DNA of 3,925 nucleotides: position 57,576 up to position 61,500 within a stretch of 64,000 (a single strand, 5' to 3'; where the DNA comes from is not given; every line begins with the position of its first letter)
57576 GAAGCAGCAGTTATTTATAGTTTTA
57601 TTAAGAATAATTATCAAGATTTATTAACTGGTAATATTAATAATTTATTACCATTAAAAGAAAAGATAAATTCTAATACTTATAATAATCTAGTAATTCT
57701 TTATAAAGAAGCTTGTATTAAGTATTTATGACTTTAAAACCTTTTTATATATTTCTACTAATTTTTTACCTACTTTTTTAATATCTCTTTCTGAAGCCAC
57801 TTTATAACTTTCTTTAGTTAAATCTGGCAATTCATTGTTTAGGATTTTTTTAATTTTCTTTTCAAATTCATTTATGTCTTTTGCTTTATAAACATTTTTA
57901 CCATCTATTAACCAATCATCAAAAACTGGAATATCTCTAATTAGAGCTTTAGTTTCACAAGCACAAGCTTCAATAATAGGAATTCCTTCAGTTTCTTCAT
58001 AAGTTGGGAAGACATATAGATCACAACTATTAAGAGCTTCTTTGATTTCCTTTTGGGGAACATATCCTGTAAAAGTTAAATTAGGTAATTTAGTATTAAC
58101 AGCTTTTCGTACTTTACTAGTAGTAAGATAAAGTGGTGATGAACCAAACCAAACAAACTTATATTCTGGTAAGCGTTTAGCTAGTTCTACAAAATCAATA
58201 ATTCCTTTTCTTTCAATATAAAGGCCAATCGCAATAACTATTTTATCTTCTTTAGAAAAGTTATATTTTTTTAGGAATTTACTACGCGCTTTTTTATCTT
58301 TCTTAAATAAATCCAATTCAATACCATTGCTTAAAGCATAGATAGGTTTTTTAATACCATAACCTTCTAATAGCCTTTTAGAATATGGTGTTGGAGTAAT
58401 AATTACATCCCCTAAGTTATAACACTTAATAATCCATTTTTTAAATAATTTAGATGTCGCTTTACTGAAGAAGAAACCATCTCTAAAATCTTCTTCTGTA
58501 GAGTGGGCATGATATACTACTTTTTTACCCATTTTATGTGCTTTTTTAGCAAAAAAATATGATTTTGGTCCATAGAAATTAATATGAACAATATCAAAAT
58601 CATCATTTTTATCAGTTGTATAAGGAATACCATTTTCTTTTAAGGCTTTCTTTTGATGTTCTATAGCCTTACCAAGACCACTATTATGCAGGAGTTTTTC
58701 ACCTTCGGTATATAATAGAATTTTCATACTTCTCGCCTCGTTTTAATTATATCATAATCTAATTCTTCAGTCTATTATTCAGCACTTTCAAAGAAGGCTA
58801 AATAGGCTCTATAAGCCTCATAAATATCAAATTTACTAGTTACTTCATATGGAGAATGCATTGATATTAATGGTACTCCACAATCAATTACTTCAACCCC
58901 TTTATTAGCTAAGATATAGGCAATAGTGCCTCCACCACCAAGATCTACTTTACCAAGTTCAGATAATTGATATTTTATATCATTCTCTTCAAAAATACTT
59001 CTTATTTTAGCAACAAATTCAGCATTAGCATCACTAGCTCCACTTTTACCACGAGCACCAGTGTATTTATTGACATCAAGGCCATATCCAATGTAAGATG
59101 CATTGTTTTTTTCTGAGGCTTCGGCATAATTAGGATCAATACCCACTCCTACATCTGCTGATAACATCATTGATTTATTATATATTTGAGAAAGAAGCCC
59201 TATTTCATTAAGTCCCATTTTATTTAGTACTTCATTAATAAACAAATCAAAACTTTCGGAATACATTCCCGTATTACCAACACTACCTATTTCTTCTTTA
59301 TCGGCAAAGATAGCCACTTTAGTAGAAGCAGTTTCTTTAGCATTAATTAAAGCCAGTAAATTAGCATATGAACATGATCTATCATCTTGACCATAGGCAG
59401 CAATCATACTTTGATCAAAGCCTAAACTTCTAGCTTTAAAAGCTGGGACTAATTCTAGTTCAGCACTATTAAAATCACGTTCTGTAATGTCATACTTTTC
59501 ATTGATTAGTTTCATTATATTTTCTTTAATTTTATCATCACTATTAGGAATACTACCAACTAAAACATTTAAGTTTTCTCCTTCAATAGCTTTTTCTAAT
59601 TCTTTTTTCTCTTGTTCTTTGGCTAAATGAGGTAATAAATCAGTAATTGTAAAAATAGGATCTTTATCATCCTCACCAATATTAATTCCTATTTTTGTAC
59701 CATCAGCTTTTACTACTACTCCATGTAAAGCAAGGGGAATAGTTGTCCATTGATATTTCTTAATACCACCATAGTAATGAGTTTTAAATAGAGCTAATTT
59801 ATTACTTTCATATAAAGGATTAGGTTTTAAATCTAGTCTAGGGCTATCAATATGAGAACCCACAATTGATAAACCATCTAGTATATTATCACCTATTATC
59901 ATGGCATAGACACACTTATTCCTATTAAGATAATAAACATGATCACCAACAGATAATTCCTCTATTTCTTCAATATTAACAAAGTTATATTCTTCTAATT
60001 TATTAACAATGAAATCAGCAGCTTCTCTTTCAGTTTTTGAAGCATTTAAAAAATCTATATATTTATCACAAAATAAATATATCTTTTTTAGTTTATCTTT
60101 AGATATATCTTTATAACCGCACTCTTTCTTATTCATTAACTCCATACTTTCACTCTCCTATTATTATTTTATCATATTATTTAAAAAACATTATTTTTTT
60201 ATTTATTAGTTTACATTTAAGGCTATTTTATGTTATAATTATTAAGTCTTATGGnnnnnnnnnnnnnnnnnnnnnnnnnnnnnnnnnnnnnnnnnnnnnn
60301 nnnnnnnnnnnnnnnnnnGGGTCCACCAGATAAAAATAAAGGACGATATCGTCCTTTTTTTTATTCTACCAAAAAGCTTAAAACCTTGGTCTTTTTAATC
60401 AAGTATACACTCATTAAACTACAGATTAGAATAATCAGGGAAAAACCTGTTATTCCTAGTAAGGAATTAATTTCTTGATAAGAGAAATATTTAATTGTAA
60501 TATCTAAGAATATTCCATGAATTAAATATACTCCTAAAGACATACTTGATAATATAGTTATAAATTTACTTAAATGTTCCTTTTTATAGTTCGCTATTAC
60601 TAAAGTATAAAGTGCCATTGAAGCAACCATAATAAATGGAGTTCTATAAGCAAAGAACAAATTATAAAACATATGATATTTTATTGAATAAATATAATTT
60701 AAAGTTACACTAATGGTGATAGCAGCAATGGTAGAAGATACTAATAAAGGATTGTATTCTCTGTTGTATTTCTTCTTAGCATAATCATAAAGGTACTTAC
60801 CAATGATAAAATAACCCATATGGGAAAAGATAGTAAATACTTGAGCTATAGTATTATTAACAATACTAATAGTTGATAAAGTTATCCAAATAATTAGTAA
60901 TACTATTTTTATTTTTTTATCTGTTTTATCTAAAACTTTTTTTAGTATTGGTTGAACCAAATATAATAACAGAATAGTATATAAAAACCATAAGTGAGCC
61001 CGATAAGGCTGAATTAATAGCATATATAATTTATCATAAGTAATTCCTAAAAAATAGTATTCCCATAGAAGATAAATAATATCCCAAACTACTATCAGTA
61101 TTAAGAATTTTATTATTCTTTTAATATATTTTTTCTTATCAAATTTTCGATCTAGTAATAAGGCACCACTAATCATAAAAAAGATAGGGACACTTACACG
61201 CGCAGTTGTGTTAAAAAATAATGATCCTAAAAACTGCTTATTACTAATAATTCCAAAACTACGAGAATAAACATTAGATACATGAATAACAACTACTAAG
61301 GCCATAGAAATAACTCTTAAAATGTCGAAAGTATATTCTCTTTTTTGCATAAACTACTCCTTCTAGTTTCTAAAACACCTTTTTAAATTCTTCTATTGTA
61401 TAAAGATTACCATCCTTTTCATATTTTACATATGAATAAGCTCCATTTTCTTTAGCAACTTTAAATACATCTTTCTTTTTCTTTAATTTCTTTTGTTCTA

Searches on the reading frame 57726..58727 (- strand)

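Call 76: search_protein_families(library=pfam, proteins=[window:57726-58727:-], max_evalue=0.00001)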
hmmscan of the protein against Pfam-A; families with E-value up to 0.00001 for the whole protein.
window:57726-58727:- (333 aa): 4 families
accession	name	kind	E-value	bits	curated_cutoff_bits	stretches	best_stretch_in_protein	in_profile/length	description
PF00534.26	Glycos_transf_1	-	1.8e-23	83.4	26.4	1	150-302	4-160/172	Glycosyl transferases group 1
PF13692.12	Glyco_trans_1_4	-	3.8e-16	60.1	27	1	162-298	2-142/142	Glycosyl transferases group 1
PF13439.12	Glyco_transf_4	-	3.5e-15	56.9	28.5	1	41-139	70-169/170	Glycosyltransferase Family 4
PF13524.12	Glyco_trans_1_2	-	3e-06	27.7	25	1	178-299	4-115/144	Glycosyl transferase-like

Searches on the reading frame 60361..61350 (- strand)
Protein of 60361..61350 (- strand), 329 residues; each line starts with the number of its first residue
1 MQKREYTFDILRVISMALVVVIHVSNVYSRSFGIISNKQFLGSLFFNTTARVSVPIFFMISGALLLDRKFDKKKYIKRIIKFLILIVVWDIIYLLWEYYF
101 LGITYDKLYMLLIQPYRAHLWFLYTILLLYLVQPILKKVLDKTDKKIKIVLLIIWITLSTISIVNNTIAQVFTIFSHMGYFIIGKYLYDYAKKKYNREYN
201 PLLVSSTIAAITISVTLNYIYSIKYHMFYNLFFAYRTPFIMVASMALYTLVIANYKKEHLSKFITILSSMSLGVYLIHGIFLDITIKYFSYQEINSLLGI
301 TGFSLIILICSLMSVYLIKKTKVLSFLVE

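Call 76: search_protein_families(library=pfam, proteins=[window:60361-61350:-], max_evalue=0.00001)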
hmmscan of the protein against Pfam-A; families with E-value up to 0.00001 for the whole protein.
window:60361-61350:- (329 aa): 1 family
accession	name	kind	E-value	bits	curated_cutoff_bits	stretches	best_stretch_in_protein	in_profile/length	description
PF01757.29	Acyl_transf_3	-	1.1e-40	140.2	31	1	7-312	3-322/326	Acyltransferase domain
